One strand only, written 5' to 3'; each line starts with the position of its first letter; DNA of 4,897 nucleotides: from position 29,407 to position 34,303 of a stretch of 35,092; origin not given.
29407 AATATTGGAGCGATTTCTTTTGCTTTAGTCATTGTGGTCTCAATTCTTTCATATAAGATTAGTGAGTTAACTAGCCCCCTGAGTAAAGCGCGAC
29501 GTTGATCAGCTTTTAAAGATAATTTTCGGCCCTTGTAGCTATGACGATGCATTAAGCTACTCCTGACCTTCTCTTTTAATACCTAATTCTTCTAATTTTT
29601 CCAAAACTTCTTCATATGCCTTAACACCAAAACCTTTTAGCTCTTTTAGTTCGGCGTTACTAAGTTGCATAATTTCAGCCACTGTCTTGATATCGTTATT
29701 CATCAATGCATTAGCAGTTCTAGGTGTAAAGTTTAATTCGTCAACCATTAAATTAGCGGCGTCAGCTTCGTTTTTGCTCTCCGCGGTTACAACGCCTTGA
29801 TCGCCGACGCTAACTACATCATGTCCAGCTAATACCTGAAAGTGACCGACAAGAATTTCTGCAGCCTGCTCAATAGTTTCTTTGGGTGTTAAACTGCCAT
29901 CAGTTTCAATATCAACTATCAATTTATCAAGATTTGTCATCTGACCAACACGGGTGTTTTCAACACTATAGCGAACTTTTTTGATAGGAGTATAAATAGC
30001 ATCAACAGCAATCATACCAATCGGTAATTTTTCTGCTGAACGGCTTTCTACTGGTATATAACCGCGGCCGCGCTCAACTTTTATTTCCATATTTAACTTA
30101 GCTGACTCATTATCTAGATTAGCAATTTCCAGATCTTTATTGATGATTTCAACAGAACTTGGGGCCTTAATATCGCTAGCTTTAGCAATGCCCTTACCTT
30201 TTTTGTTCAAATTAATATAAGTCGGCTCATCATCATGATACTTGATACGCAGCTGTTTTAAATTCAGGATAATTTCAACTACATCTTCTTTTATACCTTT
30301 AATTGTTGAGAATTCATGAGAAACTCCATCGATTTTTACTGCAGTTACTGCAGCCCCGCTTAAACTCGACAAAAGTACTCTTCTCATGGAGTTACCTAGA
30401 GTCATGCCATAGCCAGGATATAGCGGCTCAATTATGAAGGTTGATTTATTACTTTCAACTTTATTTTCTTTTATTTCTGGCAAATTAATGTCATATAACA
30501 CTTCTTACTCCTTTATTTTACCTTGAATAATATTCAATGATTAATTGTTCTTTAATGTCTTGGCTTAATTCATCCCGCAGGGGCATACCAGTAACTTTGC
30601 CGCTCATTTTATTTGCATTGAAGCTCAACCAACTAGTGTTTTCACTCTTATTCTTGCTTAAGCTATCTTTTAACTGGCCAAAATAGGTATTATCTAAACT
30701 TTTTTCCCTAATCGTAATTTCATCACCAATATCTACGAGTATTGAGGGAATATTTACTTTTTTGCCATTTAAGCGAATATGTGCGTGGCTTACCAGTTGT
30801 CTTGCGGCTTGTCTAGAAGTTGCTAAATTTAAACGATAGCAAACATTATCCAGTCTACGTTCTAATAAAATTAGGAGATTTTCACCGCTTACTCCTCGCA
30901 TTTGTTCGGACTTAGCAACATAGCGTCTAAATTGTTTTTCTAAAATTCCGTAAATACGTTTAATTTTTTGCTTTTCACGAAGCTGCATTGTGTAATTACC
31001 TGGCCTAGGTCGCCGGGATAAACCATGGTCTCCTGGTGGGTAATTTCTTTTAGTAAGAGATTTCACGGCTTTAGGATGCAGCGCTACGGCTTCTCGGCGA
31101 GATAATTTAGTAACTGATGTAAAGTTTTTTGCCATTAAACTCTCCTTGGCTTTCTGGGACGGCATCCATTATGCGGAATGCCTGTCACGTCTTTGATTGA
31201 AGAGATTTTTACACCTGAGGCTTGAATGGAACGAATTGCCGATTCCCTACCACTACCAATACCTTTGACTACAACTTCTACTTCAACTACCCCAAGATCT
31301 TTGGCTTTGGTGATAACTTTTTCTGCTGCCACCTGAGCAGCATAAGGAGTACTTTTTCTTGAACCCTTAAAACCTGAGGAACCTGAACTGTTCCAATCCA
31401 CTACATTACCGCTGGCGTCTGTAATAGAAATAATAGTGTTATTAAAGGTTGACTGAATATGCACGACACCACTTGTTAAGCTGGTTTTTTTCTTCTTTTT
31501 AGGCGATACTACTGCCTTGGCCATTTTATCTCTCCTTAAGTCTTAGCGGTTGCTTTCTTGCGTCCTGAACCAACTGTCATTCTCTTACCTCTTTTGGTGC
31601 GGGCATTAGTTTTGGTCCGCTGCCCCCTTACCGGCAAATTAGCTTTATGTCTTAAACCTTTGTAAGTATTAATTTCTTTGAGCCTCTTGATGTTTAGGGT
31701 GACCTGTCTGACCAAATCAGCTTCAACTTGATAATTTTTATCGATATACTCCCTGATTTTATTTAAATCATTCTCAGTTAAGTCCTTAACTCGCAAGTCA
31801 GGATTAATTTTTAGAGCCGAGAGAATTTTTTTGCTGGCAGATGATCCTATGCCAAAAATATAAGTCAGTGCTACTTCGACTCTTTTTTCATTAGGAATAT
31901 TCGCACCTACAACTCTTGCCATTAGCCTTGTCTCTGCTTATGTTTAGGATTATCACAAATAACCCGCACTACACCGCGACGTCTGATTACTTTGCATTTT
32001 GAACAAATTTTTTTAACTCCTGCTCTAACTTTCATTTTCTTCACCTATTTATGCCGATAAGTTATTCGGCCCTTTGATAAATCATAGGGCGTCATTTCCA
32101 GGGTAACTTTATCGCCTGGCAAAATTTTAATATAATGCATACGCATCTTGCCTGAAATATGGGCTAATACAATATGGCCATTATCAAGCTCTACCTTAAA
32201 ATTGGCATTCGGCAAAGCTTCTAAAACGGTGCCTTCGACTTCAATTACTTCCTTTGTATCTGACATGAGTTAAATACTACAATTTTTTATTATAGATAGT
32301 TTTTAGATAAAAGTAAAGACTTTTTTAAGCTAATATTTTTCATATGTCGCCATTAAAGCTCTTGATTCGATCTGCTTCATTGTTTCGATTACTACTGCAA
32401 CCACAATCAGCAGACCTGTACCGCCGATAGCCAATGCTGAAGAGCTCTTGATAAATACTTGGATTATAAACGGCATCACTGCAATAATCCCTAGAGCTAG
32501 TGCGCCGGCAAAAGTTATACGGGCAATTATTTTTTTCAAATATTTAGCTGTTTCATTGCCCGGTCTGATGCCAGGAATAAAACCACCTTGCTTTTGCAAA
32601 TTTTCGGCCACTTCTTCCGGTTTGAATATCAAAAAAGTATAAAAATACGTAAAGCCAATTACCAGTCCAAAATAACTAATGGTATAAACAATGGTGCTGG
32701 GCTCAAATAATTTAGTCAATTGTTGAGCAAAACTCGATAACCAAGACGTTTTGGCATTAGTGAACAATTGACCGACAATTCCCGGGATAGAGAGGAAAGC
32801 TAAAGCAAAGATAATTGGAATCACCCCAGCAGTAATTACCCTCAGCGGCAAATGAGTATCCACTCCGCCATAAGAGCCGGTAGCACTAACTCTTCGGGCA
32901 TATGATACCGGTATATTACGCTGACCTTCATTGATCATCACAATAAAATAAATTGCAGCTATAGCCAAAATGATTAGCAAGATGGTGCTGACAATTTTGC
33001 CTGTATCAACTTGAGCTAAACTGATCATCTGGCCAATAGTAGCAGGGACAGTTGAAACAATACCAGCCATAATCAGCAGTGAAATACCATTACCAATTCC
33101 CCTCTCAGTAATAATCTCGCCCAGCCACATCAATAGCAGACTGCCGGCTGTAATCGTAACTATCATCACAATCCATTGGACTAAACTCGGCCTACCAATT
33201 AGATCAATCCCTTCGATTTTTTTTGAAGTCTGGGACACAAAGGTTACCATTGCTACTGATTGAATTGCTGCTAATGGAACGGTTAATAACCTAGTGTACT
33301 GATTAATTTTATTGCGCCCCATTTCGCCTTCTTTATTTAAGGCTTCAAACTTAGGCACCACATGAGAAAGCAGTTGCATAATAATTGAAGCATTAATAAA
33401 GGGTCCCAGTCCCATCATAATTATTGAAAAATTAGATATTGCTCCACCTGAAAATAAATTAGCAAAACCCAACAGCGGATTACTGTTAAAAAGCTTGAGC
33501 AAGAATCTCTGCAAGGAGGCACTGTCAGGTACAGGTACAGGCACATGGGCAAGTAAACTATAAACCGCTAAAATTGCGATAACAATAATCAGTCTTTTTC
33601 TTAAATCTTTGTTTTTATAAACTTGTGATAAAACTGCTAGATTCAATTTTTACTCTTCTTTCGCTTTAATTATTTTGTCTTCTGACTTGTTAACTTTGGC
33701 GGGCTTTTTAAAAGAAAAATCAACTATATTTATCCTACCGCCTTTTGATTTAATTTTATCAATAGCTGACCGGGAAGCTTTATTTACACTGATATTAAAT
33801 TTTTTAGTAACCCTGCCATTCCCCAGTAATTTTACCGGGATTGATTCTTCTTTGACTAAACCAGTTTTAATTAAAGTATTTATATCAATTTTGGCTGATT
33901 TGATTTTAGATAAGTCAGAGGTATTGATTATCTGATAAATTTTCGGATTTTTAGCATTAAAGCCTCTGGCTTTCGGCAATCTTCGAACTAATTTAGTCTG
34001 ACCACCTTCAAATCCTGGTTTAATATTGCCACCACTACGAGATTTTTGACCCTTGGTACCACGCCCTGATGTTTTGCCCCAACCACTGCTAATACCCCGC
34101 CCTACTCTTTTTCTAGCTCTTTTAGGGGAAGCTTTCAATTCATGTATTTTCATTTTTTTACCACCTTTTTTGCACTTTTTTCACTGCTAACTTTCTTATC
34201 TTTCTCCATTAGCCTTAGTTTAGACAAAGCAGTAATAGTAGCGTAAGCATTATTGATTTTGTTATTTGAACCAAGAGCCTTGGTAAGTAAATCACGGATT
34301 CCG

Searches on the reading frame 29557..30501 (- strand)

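Call 22: search_protein_families(library=pfam, proteins=[window:29557-30501:-], max_evalue=0.0001)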
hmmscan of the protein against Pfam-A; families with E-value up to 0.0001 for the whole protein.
window:29557-30501:- (314 aa): 4 families
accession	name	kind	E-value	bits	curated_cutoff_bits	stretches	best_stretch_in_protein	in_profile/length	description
PF01000.31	RNA_pol_A_bac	-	4.7e-33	114.4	33.9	1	55-171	1-119/119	RNA polymerase Rpb3/RpoA insert domain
PF01193.29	RNA_pol_L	-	1.4e-22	79.6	24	1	25-221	1-74/74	RNA polymerase Rpb3/Rpb11 dimerisation domain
PF03118.21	RNA_pol_A_CTD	-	2.7e-16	59.5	23.8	1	241-305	3-67/67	Bacterial RNA polymerase, alpha chain C terminal domain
PF14520.12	HHH_5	-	5.1e-06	27.3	27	1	260-304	12-56/57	Helix-hairpin-helix domain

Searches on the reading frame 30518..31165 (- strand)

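Call 22: search_protein_families(library=pfam, proteins=[window:30518-31165:-], max_evalue=0.0001)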
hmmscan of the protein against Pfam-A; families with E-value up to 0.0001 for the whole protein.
window:30518-31165:- (215 aa): 2 families
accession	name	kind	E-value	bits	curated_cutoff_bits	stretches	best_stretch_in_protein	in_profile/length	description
PF00163.24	Ribosomal_S4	-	5.5e-22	78.7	23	1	16-102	4-95/95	Ribosomal protein S4/S9 N-terminal domain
PF01479.30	S4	-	5.6e-17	61.7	22.8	1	103-150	1-48/48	S4 domain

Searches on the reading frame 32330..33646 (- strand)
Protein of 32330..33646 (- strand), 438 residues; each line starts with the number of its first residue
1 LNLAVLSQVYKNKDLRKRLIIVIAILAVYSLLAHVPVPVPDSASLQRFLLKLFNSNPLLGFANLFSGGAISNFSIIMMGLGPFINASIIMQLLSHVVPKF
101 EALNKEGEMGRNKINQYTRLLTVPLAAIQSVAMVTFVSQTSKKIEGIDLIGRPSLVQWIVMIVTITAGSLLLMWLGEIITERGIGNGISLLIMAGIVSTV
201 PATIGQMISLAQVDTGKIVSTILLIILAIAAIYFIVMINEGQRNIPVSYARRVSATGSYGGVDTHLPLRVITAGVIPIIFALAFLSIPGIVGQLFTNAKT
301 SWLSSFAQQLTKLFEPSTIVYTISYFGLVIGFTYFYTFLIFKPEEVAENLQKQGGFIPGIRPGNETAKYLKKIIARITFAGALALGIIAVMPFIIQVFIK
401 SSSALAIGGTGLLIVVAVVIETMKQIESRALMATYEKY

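Call 22: search_protein_families(library=pfam, proteins=[window:32330-33646:-], max_evalue=0.0001)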
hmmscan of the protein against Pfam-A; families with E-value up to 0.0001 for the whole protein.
window:32330-33646:- (438 aa): 1 family
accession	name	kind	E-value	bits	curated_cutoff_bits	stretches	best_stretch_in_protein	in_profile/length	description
PF00344.25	SecY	-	2.6e-103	346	32.2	1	74-423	1-306/306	SecY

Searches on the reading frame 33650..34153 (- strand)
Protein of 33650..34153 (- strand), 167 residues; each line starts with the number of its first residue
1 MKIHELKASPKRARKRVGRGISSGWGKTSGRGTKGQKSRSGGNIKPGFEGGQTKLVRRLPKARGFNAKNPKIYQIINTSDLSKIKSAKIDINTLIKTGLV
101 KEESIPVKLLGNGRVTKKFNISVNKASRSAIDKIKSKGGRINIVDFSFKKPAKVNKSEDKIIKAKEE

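Call 22: search_protein_families(library=pfam, proteins=[window:33650-34153:-], max_evalue=0.0001)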
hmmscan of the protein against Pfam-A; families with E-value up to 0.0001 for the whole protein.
window:33650-34153:- (167 aa): 1 family
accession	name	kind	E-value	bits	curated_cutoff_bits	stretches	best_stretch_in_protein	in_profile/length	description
PF00828.25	Ribosomal_L27A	-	4e-15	56.4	21.5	1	79-141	5-71/72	Ribosomal proteins 50S-L15, 50S-L18e, 60S-L27A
